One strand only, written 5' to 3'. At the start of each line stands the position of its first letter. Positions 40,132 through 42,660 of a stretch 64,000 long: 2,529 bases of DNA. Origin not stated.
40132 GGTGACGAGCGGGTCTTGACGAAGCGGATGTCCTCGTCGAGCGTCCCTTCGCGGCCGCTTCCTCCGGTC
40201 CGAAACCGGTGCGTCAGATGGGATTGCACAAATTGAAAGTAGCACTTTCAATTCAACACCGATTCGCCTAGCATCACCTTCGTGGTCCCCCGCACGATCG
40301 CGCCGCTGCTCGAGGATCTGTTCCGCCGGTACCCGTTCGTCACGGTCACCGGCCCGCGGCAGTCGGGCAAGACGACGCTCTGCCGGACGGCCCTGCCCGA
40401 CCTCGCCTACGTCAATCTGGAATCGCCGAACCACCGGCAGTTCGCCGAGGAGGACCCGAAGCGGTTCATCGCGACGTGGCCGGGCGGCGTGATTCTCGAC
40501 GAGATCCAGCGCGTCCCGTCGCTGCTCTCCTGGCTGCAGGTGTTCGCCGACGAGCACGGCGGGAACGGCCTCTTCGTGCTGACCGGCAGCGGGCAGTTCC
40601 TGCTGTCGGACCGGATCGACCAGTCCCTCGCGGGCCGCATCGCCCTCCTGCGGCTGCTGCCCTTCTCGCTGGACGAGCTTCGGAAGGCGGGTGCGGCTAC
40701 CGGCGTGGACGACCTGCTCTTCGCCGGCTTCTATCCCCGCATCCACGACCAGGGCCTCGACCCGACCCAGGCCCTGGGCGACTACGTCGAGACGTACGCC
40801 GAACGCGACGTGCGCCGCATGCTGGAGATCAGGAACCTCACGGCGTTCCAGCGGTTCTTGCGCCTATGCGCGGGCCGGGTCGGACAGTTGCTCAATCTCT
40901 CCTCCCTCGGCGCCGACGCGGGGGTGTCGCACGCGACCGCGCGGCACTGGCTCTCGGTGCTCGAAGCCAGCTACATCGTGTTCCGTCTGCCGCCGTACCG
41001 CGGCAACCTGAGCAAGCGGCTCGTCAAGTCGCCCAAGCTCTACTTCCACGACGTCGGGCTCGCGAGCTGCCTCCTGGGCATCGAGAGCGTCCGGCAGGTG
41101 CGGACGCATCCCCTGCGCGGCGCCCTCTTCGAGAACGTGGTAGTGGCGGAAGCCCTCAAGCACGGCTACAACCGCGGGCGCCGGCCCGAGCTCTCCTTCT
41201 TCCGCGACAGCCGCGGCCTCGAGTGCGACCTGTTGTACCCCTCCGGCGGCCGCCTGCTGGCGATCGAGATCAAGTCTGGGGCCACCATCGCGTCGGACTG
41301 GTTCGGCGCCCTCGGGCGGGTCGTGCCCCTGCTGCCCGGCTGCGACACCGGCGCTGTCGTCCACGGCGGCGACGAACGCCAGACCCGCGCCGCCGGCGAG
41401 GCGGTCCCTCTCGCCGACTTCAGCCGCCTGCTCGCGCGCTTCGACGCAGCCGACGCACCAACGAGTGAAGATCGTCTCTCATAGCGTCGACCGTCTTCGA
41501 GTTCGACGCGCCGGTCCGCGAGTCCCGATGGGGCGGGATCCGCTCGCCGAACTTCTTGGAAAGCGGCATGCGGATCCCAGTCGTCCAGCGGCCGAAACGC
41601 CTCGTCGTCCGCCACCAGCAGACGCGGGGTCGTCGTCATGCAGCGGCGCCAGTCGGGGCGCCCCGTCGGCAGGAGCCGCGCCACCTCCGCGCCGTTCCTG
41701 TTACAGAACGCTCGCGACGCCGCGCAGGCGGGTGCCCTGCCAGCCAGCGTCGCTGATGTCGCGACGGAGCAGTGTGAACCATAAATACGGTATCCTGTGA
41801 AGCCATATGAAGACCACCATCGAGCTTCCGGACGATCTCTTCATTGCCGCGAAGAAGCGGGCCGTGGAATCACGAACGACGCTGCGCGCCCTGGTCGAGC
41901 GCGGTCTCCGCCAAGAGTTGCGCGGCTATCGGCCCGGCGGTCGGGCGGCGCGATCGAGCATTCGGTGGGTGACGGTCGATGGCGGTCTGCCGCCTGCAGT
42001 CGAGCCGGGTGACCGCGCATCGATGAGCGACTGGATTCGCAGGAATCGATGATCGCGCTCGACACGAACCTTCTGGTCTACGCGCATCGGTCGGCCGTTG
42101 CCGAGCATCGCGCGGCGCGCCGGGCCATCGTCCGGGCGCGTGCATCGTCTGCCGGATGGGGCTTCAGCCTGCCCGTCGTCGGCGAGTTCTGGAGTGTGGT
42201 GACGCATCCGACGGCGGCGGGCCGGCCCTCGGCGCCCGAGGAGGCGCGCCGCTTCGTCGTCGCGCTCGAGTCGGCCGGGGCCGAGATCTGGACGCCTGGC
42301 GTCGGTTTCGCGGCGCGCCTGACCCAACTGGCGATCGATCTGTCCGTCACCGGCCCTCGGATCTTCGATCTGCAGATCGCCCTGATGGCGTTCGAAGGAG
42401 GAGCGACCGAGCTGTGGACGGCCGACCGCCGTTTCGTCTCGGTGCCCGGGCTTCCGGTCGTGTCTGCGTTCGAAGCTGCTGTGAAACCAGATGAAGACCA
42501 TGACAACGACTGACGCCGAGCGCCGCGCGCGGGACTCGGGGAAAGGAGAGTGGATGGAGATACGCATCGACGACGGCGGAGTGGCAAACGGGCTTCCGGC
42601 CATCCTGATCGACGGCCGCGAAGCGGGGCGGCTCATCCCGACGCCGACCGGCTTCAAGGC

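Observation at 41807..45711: VapBC plus two unknown small proteins plus modified-DNA-sensing HNH nuclease in one coupled operon, converging on a phosphorothioation-associated-type methyltransferase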

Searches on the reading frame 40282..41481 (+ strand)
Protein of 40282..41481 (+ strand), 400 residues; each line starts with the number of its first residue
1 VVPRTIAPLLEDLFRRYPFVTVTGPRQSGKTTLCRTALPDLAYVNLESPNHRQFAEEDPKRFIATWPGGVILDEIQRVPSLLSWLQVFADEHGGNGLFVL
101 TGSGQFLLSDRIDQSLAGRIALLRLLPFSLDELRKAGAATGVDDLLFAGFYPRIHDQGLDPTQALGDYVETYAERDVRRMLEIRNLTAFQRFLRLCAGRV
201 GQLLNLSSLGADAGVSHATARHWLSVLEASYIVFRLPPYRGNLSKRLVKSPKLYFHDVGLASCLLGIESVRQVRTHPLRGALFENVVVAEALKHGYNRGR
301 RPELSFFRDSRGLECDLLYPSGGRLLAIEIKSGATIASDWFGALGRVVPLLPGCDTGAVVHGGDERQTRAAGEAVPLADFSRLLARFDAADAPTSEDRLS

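Call 5: search_protein_families(library=pfam, proteins=[window:40282-41481:+], max_evalue=0.01)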
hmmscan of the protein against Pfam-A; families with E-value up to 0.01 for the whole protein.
window:40282-41481:+ (400 aa): 4 families
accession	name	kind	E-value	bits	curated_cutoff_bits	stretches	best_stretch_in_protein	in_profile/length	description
PF13635.12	DUF4143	-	1.6e-49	168.2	28.1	1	174-333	1-160/160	Domain of unknown function (DUF4143)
PF13173.12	AAA_14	-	4.3e-25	88.6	27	1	18-133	3-128/129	AAA domain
PF13191.12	AAA_16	-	0.00078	20.4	32.6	1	7-43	13-50/167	AAA ATPase domain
PF13401.12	AAA_22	-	0.0013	19.4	27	0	18-38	6-26/130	AAA domain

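Call 6: search_protein_families(library=ncbifam, proteins=[window:40282-41481:+], max_evalue=0.01)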
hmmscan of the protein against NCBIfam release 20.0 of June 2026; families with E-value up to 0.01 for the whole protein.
window:40282-41481:+ (400 aa): 0 families

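Call 7: search_protein_families(library=padloc, proteins=[window:40282-41481:+], max_evalue=0.01)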
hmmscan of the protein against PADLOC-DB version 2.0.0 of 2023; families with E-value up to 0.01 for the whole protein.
window:40282-41481:+ (400 aa): 8 families
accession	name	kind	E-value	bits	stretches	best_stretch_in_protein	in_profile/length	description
PDLC04790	PDC-S01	-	5.2e-91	303.5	2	143-367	175-403/422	-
PDLC04789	PDC-S01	-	6e-56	188.1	1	1-333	1-341/375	-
PDLC04787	PDC-S01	-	2.4e-31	107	1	15-297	25-329/412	-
PDLC04791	PDC-S01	-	2.2e-26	90.5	1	20-335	22-354/395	-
PDLC04788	PDC-S01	-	1.7e-15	54.9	2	169-335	213-385/448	-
PDLC04786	PDC-S01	-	5e-14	49.9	2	242-337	296-391/439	-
PDLC04792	PDC-S01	-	7.6e-10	36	1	251-336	305-388/452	-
PDLC04140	mad8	-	0.0029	15.2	1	14-61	24-67/314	mads_8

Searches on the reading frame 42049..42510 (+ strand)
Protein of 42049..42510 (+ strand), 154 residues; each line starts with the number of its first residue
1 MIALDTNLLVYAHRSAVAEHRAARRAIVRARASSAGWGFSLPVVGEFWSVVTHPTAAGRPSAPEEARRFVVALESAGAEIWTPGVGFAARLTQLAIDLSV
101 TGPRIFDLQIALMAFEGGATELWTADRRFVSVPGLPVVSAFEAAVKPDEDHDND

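Call 5: search_protein_families(library=pfam, proteins=[window:42049-42510:+], max_evalue=0.01)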
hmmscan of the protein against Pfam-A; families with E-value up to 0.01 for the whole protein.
window:42049-42510:+ (154 aa): 1 family
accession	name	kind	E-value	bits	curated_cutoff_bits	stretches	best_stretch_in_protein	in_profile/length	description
PF01850.27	PIN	-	3.9e-11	44.1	23.6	1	2-133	1-118/120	PIN domain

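Call 6: search_protein_families(library=ncbifam, proteins=[window:42049-42510:+], max_evalue=0.01)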
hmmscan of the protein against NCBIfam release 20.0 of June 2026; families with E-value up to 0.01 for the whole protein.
window:42049-42510:+ (154 aa): 1 family
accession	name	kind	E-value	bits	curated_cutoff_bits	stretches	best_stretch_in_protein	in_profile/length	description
TIGR00028.1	Mtu_PIN_fam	subfamily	3.4e-20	72.7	73.6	1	1-137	2-137/143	TA system VapC family ribonuclease toxin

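Call 7: search_protein_families(library=padloc, proteins=[window:42049-42510:+], max_evalue=0.01)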
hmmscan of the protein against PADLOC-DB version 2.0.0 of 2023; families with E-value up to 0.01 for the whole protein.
window:42049-42510:+ (154 aa): 0 families
